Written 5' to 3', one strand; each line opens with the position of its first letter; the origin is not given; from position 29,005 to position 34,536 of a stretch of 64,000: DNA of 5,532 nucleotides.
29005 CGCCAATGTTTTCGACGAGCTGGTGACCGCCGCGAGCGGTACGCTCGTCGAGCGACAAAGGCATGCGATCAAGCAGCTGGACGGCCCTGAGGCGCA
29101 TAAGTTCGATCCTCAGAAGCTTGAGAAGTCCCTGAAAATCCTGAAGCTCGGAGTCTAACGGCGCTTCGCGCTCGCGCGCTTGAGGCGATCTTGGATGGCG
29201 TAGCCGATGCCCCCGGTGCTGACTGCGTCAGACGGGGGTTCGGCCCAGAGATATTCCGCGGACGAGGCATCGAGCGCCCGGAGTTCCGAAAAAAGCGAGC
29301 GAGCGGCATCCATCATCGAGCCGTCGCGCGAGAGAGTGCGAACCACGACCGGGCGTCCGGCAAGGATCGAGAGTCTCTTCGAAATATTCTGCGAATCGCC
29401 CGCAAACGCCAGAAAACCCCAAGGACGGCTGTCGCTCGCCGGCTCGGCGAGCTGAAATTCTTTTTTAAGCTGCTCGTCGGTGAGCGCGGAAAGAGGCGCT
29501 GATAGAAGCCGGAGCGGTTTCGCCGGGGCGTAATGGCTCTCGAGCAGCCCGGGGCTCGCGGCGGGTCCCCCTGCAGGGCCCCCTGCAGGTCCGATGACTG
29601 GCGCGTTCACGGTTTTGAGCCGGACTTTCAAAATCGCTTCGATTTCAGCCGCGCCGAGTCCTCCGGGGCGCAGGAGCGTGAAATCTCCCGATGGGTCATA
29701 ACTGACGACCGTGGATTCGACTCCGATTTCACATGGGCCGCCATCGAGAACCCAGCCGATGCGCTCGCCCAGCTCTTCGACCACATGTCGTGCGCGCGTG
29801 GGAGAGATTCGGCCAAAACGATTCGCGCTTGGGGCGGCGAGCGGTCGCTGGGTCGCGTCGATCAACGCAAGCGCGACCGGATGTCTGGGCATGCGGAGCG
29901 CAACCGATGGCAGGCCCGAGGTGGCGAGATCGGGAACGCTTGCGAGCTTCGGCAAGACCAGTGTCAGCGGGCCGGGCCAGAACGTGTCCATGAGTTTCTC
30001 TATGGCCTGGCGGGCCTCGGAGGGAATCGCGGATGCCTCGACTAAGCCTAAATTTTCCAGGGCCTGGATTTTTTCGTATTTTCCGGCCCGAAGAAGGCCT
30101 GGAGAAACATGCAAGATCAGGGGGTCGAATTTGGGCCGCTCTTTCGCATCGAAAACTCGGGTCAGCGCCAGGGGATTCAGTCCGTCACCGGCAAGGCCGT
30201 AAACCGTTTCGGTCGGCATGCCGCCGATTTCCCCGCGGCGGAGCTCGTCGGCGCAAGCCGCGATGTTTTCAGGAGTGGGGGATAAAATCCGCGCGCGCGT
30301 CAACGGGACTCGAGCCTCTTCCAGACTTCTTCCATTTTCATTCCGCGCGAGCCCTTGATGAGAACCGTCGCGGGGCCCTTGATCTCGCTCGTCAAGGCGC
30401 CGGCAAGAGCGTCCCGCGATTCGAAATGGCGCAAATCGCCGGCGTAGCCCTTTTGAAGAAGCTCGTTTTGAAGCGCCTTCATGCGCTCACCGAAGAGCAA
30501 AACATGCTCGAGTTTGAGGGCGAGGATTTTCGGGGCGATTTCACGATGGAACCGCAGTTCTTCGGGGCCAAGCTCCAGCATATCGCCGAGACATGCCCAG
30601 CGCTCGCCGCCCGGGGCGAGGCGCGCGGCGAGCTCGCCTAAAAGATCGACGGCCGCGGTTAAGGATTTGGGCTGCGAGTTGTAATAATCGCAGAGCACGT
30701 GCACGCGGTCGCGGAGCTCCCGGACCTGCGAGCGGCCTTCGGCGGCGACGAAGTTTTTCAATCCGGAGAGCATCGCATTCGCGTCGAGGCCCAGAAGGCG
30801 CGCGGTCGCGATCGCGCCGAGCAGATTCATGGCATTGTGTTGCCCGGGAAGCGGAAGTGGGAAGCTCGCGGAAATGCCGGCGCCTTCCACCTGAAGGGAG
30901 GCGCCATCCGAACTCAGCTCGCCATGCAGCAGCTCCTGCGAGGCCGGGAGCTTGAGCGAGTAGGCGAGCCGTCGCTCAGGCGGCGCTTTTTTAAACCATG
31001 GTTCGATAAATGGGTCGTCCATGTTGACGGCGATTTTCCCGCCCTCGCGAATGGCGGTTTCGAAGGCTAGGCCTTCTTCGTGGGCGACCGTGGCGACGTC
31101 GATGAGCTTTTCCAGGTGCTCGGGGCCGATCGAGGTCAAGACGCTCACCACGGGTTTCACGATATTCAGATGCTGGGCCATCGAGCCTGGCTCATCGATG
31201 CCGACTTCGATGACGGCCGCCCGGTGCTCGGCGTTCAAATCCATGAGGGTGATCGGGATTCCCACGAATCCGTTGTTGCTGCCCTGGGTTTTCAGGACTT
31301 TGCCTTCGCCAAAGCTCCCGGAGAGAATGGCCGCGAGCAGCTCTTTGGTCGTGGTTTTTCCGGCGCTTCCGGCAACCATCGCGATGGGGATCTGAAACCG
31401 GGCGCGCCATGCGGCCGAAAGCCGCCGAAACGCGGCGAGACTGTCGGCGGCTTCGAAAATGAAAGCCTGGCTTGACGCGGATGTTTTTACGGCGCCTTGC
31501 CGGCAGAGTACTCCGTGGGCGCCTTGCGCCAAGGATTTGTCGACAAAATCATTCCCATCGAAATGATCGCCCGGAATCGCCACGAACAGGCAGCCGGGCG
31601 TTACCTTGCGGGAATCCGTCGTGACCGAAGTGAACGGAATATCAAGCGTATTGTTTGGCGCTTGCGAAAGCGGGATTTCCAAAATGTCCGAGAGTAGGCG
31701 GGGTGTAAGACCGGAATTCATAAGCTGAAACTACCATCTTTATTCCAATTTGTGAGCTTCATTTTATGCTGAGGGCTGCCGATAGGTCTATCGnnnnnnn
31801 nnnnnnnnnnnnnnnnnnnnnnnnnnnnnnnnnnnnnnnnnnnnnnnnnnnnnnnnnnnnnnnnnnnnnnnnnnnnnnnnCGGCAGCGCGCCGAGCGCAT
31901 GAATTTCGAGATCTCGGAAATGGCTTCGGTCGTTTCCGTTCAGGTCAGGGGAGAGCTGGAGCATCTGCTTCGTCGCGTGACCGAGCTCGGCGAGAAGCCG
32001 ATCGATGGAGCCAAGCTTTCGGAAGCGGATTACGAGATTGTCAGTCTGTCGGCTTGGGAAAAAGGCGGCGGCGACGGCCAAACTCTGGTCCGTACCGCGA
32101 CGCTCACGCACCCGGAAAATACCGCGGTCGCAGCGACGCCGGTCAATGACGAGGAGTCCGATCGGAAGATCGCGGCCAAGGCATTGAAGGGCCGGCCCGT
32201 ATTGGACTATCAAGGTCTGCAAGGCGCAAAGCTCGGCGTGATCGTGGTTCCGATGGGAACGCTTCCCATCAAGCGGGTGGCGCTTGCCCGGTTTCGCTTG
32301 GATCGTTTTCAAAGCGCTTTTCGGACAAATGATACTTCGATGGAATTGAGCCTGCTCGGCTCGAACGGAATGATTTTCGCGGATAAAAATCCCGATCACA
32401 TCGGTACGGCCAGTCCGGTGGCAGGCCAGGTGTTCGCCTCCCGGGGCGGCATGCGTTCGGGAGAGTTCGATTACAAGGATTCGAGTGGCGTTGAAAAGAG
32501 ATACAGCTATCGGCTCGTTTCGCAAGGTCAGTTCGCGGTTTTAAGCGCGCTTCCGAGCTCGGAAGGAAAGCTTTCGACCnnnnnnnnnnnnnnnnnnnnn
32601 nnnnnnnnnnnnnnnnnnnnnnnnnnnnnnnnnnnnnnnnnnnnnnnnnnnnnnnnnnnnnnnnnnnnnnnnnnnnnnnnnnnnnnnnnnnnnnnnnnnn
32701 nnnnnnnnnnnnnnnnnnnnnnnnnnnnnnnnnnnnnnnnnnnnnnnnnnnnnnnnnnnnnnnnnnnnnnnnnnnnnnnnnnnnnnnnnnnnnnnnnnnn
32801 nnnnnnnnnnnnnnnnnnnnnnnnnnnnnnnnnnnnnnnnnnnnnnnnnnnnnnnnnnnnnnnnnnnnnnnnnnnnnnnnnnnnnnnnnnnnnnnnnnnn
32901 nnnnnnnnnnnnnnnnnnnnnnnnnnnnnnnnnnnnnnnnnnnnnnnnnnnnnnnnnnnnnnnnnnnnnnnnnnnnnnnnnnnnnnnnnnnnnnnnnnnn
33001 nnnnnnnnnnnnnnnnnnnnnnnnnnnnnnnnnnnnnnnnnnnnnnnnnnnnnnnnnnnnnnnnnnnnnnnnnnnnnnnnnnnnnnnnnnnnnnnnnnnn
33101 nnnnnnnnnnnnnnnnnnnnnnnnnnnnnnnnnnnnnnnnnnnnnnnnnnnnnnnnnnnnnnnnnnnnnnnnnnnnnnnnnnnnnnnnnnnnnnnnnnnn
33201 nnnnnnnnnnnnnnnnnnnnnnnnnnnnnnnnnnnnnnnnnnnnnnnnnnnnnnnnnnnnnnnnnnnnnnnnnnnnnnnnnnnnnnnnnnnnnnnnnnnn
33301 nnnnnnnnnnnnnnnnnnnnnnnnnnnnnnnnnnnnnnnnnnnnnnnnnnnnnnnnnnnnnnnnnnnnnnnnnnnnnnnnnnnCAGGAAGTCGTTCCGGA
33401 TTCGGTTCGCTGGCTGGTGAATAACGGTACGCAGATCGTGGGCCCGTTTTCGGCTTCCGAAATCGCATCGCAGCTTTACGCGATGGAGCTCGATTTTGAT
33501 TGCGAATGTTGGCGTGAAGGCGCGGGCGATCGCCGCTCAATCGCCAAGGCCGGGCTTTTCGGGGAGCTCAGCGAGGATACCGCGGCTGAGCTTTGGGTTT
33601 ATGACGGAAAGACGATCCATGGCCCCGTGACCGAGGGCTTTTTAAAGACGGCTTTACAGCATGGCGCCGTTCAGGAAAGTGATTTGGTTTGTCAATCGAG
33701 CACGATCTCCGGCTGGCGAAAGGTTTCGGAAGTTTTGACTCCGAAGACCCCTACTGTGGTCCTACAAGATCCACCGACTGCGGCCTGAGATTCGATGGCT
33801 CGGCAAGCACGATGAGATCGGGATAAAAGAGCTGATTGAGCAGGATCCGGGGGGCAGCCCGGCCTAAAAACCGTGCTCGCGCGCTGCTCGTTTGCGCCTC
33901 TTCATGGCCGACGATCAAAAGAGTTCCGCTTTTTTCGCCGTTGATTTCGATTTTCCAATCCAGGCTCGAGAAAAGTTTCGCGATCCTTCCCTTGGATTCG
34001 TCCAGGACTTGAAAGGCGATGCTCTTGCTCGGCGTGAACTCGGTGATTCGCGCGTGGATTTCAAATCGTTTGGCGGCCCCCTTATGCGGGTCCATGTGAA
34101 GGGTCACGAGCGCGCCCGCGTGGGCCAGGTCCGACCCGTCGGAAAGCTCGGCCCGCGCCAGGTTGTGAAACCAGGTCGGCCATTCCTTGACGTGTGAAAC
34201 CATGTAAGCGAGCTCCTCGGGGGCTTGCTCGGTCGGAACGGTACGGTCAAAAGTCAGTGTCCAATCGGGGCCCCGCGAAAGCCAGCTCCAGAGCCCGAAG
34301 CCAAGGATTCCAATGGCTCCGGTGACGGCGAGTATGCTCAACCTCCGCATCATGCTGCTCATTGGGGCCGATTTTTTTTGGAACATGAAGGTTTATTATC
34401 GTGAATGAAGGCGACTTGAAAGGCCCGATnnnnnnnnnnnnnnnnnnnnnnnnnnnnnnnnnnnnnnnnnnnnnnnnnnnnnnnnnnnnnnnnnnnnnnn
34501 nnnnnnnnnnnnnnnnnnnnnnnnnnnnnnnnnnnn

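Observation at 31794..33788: Membrane sensor with a catalytically dead cyclase-homology domain and tandem DUF4339/GYF-like tail repeats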

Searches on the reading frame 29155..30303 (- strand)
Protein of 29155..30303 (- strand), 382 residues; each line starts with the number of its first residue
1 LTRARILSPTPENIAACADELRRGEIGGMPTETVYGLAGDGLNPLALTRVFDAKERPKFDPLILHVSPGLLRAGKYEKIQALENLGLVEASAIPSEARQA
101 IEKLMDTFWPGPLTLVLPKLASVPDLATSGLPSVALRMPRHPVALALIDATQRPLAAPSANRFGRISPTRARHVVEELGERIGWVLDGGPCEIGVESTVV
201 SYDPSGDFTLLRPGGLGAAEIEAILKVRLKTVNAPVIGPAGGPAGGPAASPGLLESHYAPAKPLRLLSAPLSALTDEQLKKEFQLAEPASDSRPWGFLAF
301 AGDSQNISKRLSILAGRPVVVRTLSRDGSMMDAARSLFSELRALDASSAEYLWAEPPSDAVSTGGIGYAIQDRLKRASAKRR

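Call 13: search_protein_families(library=pfam, proteins=[window:29155-30303:-], max_evalue=0.001)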
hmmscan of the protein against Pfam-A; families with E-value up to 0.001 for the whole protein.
window:29155-30303:- (382 aa): 2 families
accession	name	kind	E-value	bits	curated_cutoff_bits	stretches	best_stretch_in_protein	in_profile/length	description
PF01300.24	Sua5_yciO_yrdC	-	3.5e-45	154.1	25.1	1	21-214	3-178/178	Telomere recombination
PF03481.19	Sua5_C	-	3.2e-17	63.8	22.9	1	220-379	5-136/136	Threonylcarbamoyl-AMP synthase, C-terminal domain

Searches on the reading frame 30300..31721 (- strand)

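Call 13: search_protein_families(library=pfam, proteins=[window:30300-31721:-], max_evalue=0.001)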
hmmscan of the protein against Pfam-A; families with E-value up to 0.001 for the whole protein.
window:30300-31721:- (473 aa): 3 families
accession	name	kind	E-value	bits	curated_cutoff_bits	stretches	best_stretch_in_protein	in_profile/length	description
PF08245.18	Mur_ligase_M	-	7.4e-28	98.3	24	1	116-307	1-200/200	Mur ligase middle domain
PF02875.26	Mur_ligase_C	-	4.1e-13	50.7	28.4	1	329-459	1-127/127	Mur ligase, glutamate ligase domain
PF01225.30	Mur_ligase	-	2.1e-08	34.8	21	1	31-85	3-65/95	Mur ligase family, catalytic domain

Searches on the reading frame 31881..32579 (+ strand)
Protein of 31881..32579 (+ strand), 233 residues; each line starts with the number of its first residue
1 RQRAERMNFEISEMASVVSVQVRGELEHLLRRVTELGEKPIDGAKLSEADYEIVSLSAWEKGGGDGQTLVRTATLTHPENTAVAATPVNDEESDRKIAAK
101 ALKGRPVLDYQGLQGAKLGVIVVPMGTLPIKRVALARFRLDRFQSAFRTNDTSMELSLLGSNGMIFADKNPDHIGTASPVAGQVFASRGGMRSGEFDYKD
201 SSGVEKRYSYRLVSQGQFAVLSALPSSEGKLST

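Call 46: search_protein_families(library=pfam, proteins=[window:31881-32579:+], max_evalue=10)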
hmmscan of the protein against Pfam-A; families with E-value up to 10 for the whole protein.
window:31881-32579:+ (233 aa): 1 family
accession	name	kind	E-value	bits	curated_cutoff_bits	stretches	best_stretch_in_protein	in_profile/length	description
PF18670.6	V_ATPase_I_N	-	0.1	13.5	25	1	99-141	44-86/90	V-type ATPase subunit I, N-terminal domain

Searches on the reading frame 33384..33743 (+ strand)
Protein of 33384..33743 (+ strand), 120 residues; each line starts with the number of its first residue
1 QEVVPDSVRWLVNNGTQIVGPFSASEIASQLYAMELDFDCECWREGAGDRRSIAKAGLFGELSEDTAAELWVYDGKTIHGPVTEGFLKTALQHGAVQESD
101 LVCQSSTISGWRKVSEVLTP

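Call 66: search_solved_structures(query=window:33384-33743:+, max_evalue=10, show_alignments=2)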
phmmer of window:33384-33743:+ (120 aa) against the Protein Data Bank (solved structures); distinct sequences matched with E-value up to 10: 0.

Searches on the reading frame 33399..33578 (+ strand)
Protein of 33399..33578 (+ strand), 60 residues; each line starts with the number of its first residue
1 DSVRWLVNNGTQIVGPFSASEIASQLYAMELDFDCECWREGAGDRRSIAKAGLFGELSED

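Call 46: search_protein_families(library=pfam, proteins=[window:33399-33578:+], max_evalue=10)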
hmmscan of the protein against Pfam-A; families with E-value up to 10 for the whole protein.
seq(60 aa): 1 family
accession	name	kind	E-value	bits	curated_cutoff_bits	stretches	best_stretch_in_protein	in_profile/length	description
PF14237.11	GYF_2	-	6.9e-06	26.2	25.8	1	5-48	1-44/50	GYF domain 2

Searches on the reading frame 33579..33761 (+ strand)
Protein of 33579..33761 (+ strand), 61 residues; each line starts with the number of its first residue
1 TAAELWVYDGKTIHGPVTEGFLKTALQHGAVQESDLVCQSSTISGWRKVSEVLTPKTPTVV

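Call 46: search_protein_families(library=pfam, proteins=[window:33579-33761:+], max_evalue=10)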
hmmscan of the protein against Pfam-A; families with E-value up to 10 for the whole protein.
seq(61 aa): 1 family
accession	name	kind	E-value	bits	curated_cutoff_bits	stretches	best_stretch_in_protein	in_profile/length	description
PF14237.11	GYF_2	-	0.004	17.3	25.8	1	8-52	4-47/50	GYF domain 2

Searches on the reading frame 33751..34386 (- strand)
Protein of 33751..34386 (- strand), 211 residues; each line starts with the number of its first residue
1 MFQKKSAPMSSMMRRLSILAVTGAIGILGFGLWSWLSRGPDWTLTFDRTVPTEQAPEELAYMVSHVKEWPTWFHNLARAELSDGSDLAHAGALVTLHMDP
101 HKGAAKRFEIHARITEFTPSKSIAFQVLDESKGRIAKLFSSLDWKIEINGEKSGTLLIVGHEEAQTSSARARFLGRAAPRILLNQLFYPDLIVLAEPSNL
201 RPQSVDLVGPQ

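Call 13: search_protein_families(library=pfam, proteins=[window:33751-34386:-], max_evalue=0.001)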
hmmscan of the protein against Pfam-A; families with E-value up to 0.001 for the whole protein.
window:33751-34386:- (211 aa): 0 families

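Call 46: search_protein_families(library=pfam, proteins=[window:33751-34386:-], max_evalue=10)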
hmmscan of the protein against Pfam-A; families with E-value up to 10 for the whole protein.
window:33751-34386:- (211 aa): 2 families
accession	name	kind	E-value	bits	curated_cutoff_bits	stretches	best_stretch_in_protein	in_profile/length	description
PF10604.15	Polyketide_cyc2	-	0.0029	18.3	27.4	1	46-151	4-98/142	Polyketide cyclase / dehydrase and lipid transport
PF19512.4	DUF6046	-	0.2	12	27.4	1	114-150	7-43/122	Domain of unknown function (DUF6046)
